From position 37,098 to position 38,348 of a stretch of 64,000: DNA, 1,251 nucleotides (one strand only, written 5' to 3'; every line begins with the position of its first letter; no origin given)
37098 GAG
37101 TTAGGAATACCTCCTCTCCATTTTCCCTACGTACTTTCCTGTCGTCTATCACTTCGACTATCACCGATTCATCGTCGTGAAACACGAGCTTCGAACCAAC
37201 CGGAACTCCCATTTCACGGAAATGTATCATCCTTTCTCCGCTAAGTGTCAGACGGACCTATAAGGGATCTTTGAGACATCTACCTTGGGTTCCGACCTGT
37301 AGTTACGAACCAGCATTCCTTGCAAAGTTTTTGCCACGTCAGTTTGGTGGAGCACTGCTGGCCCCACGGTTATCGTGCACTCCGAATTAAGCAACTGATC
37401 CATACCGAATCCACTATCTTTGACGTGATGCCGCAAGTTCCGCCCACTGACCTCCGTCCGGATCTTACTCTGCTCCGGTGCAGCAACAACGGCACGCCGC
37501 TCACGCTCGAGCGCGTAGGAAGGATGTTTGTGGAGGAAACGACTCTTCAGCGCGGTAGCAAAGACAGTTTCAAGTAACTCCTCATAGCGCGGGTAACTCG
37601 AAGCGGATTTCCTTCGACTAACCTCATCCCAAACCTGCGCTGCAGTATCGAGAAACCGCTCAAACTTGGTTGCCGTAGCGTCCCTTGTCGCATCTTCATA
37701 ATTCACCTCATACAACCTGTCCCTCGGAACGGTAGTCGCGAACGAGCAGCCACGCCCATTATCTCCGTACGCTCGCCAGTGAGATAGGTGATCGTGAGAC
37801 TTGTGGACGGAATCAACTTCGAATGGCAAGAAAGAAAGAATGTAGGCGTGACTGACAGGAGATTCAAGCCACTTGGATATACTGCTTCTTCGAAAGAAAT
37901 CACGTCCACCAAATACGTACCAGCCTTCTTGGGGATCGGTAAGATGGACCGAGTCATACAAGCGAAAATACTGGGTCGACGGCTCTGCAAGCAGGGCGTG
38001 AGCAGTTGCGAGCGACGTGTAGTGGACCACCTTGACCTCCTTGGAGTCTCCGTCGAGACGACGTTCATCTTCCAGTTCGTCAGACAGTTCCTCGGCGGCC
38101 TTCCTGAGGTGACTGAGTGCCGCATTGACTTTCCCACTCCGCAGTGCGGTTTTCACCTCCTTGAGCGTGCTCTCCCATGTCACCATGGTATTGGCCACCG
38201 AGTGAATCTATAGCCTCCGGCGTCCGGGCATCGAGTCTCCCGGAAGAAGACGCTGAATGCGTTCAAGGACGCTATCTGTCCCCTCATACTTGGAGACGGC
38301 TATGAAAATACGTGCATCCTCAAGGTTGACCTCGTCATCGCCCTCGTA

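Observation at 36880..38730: Low-GC three-gene island (acidic protein, DUF2971-like, DUF4357-like) next to the SOS mutagenesis cassette: candidate uncharacterised defence/Abi-like module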

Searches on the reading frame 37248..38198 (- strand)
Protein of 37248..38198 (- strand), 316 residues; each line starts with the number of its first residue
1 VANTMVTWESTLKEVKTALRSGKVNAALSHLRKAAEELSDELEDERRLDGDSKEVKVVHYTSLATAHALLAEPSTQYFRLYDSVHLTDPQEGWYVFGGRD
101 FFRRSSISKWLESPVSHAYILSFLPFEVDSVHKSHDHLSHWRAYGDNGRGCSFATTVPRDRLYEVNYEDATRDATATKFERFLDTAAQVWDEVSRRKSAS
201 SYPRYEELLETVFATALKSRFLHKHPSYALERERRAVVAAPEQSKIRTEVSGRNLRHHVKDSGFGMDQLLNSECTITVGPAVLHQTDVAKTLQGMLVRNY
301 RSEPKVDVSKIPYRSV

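Call 3: search_protein_families(library=pfam, proteins=[window:37248-38198:-], max_evalue=1)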
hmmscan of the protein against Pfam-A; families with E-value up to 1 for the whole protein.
window:37248-38198:- (316 aa): 1 family
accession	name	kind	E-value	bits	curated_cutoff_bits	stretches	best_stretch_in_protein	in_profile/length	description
PF11185.13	DUF2971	-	0.014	17.1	22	1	141-235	2-88/89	Protein of unknown function (DUF2971)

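Call 4: search_protein_families(library=padloc, proteins=[window:37248-38198:-], max_evalue=1)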
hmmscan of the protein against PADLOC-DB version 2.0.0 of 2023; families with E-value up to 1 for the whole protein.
window:37248-38198:- (316 aa): 1 family
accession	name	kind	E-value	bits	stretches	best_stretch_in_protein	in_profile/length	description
PDLC04991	PDC-S31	-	0.00025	18.8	1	85-175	31-116/208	-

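Call 7: search_protein_families(library=ncbifam, proteins=[window:37248-38198:-], max_evalue=1)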
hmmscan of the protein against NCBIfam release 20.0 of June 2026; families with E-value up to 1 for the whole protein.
window:37248-38198:- (316 aa): 0 families

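Call 8: search_protein_families(library=phrogs, proteins=[window:37248-38198:-], max_evalue=1)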
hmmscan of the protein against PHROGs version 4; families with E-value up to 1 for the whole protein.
window:37248-38198:- (316 aa): 1 family
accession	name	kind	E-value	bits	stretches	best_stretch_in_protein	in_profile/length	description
phrog_1762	-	unknown function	3.7e-05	23.9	1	49-253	40-231/395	-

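Call 9: find_homologous_proteins(query=window:37248-38198:-)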
Query window:37248-38198:- (316 aa): 39 proteins with E <= 0.001 among 2646 candidates.
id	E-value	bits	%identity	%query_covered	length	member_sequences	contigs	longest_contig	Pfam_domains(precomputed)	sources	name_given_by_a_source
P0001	7.4e-206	700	100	99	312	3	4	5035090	-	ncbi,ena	-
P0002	5.9e-160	549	79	99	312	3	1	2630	-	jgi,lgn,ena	jgi:hypothetical protein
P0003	4.2e-157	540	77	100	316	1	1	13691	-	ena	-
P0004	4.9e-149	514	72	100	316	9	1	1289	-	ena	-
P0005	7.7e-148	510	73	99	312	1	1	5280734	-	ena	-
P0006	2.9e-139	482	67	100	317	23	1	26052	-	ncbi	-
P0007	1.6e-116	407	85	68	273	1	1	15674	-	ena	-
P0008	2.0e-116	407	60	97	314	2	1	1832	-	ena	-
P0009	2.6e-111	390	58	98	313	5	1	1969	-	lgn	-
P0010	4.2e-109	383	59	98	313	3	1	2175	-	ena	-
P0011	1.4e-106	374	57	99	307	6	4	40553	-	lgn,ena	-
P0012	9.5e-106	372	56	97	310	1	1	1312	-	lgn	-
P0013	1.1e-105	371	57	98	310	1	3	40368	-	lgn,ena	-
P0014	1.8e-105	371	58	99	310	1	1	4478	PF11185.14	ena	-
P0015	2.5e-105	370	56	98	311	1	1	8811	-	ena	-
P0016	5.1e-105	369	57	99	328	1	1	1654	PF11185.14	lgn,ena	-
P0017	8.3e-105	368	58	99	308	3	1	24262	-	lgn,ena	-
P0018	1.1e-103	365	57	99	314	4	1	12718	PF11185.14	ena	-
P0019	1.8e-103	364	57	99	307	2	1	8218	PF11185.14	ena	-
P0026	6.7e-100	352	55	99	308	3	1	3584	PF11185.14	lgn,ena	-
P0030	3.1e-87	311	53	99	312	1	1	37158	PF11185.14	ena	-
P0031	5.8e-86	307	48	100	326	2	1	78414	-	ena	-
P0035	2.2e-62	229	42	90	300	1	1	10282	PF11185.14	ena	-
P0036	2.7e-61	226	41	91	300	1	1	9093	PF11185.14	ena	-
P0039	5.3e-29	120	32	90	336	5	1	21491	PF11185.14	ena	-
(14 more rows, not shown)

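Call 12: find_encoding_contigs(protein=P0005, flank=6000, max_places=3)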
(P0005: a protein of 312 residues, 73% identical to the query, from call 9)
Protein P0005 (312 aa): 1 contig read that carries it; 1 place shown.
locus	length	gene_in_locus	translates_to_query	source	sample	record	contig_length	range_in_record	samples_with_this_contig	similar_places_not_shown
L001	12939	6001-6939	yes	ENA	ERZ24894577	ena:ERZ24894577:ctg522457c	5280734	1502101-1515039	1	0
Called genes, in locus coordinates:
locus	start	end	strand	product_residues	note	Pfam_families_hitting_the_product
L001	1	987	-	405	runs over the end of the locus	PF04055:Radical_SAM, PF12544:LAM_C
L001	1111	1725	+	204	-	PF05685:Uma2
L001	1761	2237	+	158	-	PF00190:Cupin_1 (weak), PF07883:Cupin_2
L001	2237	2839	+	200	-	PF12917:YfbR-like, PF13023:HD_3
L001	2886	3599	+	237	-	-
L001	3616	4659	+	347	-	PF08240:ADH_N, PF13602:ADH_zinc_N_2 (faint), PF00107:ADH_zinc_N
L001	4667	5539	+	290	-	PF01261:AP_endonuc_2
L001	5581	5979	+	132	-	-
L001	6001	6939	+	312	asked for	-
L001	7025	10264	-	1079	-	PF02811:PHP, PF07733:DNA_pol3_alpha, PF17657:DNA_pol3_finger, PF14579:HHH_6, PF01336:tRNA_anti-codon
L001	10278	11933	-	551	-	PF00817:IMS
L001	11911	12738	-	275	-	-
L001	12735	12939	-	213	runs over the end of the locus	PF01726:LexA_DNA_bind, PF00717:Peptidase_S24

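Call 13: find_encoding_contigs(protein=P0006, flank=6000, max_places=3)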
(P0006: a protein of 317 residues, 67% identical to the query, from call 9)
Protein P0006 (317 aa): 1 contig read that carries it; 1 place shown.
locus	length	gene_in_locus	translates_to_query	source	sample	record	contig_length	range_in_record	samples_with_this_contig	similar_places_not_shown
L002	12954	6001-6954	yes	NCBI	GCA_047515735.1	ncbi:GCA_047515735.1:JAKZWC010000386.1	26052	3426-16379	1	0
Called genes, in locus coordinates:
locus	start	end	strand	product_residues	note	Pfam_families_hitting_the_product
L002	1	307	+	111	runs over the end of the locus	PF05534:HicB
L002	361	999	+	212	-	PF12917:YfbR-like, PF13023:HD_3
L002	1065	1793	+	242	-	-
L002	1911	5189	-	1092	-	PF02811:PHP, PF07733:DNA_pol3_alpha, PF17657:DNA_pol3_finger, PF14579:HHH_6, PF01336:tRNA_anti-codon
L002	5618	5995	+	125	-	-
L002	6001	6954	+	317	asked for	-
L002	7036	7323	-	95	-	PF21716:dnstrm_HI1420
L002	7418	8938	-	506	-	PF00817:IMS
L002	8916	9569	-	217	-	-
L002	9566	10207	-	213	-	PF01726:LexA_DNA_bind, PF00717:Peptidase_S24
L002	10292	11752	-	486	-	PF07690:MFS_1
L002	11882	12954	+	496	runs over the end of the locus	-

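Call 15: find_related_loci(query=A1, collection=genome_contigs, flank=10000)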
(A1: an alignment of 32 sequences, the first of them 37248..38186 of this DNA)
Query A1 (312 aa) in genome_contigs; peptide patterns used: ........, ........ (x = any residue, [..] = any of these).
16 stretches matched a pattern; 4 encode a relative of the query (tblastn E <= 1e-3); 4 distinct loci.
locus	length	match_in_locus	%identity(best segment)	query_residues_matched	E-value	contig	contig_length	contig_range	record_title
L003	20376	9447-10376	68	3-312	6e-148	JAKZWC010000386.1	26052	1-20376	MAG: Spirochaetales bacterium isolate Langseth_MAG_00127 Langseth_MAG_00127_000000000386, whole genome shotgun sequence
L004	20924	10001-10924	58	3-311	7e-118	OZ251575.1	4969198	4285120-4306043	MAG: Spirochaetia bacterium isolate 617b14b6-7821-4a15-9039-de9782a91b86 genome assembly, chromosome: 1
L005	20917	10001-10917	61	3-311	1e-92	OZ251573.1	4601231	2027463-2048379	MAG: Spirochaetia bacterium isolate 136ba4c7-3ba6-41ec-ab90-2fabde2105be genome assembly, chromosome: 1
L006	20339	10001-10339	49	3-118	3e-25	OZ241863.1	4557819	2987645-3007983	MAG: Spirochaetia bacterium isolate 5eda55f6-7d73-4064-946f-addbc1f4c2cc genome assembly, chromosome: 1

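Call 18: find_encoding_contigs(protein=P0031, flank=8000, max_places=2)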
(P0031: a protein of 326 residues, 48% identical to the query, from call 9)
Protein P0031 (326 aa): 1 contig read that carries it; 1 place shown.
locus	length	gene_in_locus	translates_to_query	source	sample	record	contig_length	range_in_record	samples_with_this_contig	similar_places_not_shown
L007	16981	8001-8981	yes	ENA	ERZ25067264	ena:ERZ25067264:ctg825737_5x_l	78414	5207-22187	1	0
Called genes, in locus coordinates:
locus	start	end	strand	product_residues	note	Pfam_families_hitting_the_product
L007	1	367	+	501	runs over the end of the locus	PF01548:DEDD_Tnp_IS110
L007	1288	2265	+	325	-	PF01073:3Beta_HSD, PF01370:Epimerase, PF02719:Polysacc_synt_2, PF04321:RmlD_sub_bind, PF13460:NAD_binding_10, PF16363:GDP_Man_Dehyd, PF07993:NAD_binding_4 (weak)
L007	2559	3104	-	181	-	-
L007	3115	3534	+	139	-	PF05721:PhyH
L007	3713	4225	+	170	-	-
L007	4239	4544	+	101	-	PF01381:HTH_3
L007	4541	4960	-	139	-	-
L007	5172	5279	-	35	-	-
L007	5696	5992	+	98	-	-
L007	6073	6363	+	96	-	-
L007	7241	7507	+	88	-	-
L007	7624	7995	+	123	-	-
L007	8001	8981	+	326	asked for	-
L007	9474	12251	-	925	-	-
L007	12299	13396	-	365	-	-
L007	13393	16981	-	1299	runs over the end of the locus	PF14236:DruA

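Call 19: find_encoding_contigs(protein=P0011, flank=8000, max_places=3)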
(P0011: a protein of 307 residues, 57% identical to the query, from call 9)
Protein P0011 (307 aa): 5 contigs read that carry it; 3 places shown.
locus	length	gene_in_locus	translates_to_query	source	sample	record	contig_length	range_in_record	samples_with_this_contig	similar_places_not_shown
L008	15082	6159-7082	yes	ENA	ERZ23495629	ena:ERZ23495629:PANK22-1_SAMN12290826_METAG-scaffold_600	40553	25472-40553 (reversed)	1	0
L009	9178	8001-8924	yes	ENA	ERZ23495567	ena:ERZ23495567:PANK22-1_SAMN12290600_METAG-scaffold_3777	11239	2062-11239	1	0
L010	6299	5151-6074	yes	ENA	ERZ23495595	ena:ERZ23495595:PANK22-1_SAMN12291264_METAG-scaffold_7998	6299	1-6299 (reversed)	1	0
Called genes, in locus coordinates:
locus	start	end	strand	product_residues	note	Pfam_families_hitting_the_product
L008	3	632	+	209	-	?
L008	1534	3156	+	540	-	-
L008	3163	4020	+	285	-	-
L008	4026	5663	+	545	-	PF19866:DUF6339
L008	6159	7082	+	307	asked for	-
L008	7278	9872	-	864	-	PF02861:Clp_N, PF13191:AAA_16 (weak), PF23569:NBD_SMAX1 (weak), PF00004:AAA, PF17871:AAA_lid_9, PF07724:AAA_2, PF07728:AAA_5, PF10431:ClpB_D2-small, +5 more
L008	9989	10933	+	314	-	PF00132:Hexapep (weak)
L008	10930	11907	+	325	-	PF00294:PfkB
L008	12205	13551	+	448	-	PF05896:NQRA_N, PF24836:NQRA_2nd, PF11973:NQRA_SLBB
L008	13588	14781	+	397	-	PF03116:NQR2_RnfD_RnfE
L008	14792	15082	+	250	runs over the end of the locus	PF04205:FMN_bind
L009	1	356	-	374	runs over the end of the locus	PF01408:GFO_IDH_MocA, PF22725:GFO_IDH_MocA_C3, PF02894:GFO_IDH_MocA_C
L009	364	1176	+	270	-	PF05685:Uma2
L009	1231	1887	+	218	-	PF05685:Uma2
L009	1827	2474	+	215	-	-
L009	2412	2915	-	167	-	-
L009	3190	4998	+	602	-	-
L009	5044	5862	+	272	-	-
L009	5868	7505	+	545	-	PF19866:DUF6339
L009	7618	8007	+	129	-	-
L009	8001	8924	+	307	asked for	-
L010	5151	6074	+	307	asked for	-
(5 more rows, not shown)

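Call 20: find_encoding_contigs(protein=P0039, flank=8000, max_places=2)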
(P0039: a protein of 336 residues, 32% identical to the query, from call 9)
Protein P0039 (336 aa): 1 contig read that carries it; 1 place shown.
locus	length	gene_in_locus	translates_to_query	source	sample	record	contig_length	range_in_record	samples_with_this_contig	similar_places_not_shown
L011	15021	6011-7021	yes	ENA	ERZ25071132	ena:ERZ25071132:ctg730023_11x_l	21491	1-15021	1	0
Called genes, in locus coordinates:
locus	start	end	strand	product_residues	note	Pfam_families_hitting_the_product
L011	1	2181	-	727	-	?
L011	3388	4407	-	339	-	PF13749:HATPase_c_4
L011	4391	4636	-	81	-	PF04326:SLFN_AlbA_2 (weak)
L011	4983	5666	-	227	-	-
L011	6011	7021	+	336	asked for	PF11185:DUF2971 (weak)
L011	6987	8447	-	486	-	PF00899:ThiF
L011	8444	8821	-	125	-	-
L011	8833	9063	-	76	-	-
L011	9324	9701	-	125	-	-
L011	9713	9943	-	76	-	-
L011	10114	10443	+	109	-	PF13560:HTH_31, PF24250:HVO_2718 (weak), PF12844:HTH_19, PF13443:HTH_26, PF01381:HTH_3, PF22495:HTH_92 (weak)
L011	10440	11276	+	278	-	PF06114:Peptidase_M78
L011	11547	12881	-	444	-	PF01420:Methylase_S (weak)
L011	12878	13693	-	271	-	-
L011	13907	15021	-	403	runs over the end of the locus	PF02384:N6_Mtase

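Call 24: search_protein_families(library=pfam, proteins=[L004:10964-11578:+, L004:9648-9995:+, L004:9989-10930:+, L007:7624-7995:+, L009:7618-8007:+, L001:5581-5979:+, L002:5618-5995:+, L011:4983-5666:-], max_evalue=0.1)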
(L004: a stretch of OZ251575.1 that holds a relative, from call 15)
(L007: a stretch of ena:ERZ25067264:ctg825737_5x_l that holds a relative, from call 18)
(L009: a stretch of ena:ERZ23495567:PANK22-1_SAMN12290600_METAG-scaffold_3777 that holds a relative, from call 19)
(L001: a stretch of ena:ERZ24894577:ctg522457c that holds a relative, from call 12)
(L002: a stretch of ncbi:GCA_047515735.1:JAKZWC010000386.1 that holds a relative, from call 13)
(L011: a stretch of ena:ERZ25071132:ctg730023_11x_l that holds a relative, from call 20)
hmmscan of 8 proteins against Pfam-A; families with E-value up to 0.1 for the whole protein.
L004:10964-11578:+ (204 aa): 2 families
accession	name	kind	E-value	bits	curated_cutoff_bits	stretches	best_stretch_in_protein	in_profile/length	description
PF10544.15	T5orf172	-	3.2e-16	60.1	20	1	4-91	2-100/101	T5orf172 domain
PF13455.12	MUG113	-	3e-15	57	22.3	1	17-88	1-70/73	Meiotically up-regulated gene 113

L004:9648-9995:+ (115 aa): 1 family
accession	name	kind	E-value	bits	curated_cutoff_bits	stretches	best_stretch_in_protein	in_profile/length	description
PF20197.3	DUF6560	-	0.047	14.3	27.8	1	18-81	101-167/174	Family of unknown function (DUF6560)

L004:9989-10930:+ (313 aa): 2 families
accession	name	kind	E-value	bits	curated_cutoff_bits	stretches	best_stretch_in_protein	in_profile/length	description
PF11185.13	DUF2971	-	0.00032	22.4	22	1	138-232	2-88/89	Protein of unknown function (DUF2971)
PF07305.17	DUF1454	-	0.045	13.7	25.6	1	25-62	70-107/189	Protein of unknown function (DUF1454)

L007:7624-7995:+ (123 aa): 0 families

L009:7618-8007:+ (129 aa): 0 families

L001:5581-5979:+ (132 aa): 1 family
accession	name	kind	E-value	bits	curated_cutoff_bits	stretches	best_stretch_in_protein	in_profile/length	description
PF06230.17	LpxI_C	-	0.0083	16.4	25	0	99-121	42-64/131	LpxI C-terminal domain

L002:5618-5995:+ (125 aa): 4 families
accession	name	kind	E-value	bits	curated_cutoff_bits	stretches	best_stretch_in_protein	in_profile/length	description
PF07501.17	G5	-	0.025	15.2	23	0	67-86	10-29/75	G5 domain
PF06230.17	LpxI_C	-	0.056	13.7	25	0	92-113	42-63/131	LpxI C-terminal domain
PF00208.27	ELFV_dehydrog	-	0.06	13.5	23.4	1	30-101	25-93/241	Glutamate/Leucine/Phenylalanine/Valine dehydrogenase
PF01242.24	PTPS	-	0.076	13.4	22.4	1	24-79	23-73/121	6-pyruvoyl tetrahydropterin synthase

L011:4983-5666:- (227 aa): 0 families

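Call 25: search_protein_families(library=padloc, proteins=[L004:10964-11578:+, L004:9648-9995:+, L004:9989-10930:+, L007:7624-7995:+, L009:7618-8007:+, L007:8001-8981:+, L011:6011-7021:+, L011:4983-5666:-], max_evalue=0.1)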
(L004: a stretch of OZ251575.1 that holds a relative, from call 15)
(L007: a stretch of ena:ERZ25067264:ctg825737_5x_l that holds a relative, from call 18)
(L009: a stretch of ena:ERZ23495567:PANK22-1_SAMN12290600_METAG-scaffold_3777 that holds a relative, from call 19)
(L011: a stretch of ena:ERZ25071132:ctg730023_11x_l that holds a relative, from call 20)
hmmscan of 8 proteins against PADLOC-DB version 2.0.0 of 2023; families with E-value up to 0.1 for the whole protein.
L004:10964-11578:+ (204 aa): 6 families
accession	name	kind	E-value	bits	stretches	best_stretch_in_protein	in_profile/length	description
PDLC05041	PDC-S57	-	7.1e-65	216.6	1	3-200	6-207/212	-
PDLC05043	PDC-S57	-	2.4e-40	136.4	1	4-199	6-216/221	-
PDLC03977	PD-Lambda-1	-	4.9e-13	46.8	1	15-86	370-444/496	-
PDLC03976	PD-Lambda-1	-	1.7e-11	41.7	1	15-87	371-446/491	-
PDLC05042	PDC-S57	-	1.9e-11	42.1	1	4-92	9-100/245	-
PDLC05040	PDC-S57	-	1.3e-06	26.5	1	4-88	5-89/229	-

L004:9648-9995:+ (115 aa): 0 families

L004:9989-10930:+ (313 aa): 1 family
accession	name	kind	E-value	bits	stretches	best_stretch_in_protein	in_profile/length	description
PDLC04991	PDC-S31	-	2.5e-05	22.1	1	80-171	28-115/208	-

L007:7624-7995:+ (123 aa): 0 families

L009:7618-8007:+ (129 aa): 0 families

L007:8001-8981:+ (326 aa): 0 families

L011:6011-7021:+ (336 aa): 1 family
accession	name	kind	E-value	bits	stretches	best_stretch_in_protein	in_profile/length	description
PDLC04991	PDC-S31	-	4.1e-06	24.6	1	101-261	30-157/208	-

L011:4983-5666:- (227 aa): 1 family
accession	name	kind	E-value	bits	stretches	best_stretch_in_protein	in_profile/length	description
PDLC02990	DarG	-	2.1e-56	189.8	1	2-206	134-328/329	-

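Call 35: predict_structure(alignment_id=A1)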
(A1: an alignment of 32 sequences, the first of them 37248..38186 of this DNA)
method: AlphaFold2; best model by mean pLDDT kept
length: 312 residues; sequences in the alignment: 32
mean_pLDDT: 80.3   pTM: 0.80
mean pLDDT of the five models: 80.3, 76.8, 76.7, 70.2, 67.0
residues with pLDDT >= 90: 99; 70-90: 137; 50-70: 61; < 50: 15
segments of 3 or more residues with pLDDT < 50: 78-83, 249-251
pLDDT, mean of each block of 10 residues (from residue 1): 90 94 94 93 79 89 85 60 54 73 62 73 76 87 89 90 91 92 87 62 80 88 88 73 51 65 80 93 93 73 86 56
secondary structure, 60 per line:
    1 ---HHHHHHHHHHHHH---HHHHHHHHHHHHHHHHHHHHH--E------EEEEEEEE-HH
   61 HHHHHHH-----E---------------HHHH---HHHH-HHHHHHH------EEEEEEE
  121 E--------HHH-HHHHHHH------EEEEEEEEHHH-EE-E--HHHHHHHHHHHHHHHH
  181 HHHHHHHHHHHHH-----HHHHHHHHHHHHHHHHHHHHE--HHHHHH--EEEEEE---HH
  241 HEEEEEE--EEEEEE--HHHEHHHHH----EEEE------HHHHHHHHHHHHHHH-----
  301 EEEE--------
elements in order: H4-16 H20-40 E50-57 H59-67 H89-92 H96-99 H101-107 E114-121 H134-140 E147-154 H165-193 H199-218 H222-227 E230-235 E242-247 E250-255 H262-266 E271-274 H281-295 E301-304

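Call 37: search_dna_similar(query=window:37248-38186:-, collection=plasmids, mode=protein, max_evalue=0.01, max_rows=20)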
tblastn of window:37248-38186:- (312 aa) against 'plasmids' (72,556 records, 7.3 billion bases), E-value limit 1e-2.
No match.

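Call 38: search_solved_structures(query=A1, max_evalue=10)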
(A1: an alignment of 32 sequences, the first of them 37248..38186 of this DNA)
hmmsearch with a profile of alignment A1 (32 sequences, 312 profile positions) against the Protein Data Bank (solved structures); distinct sequences matched with E-value up to 10: 0.
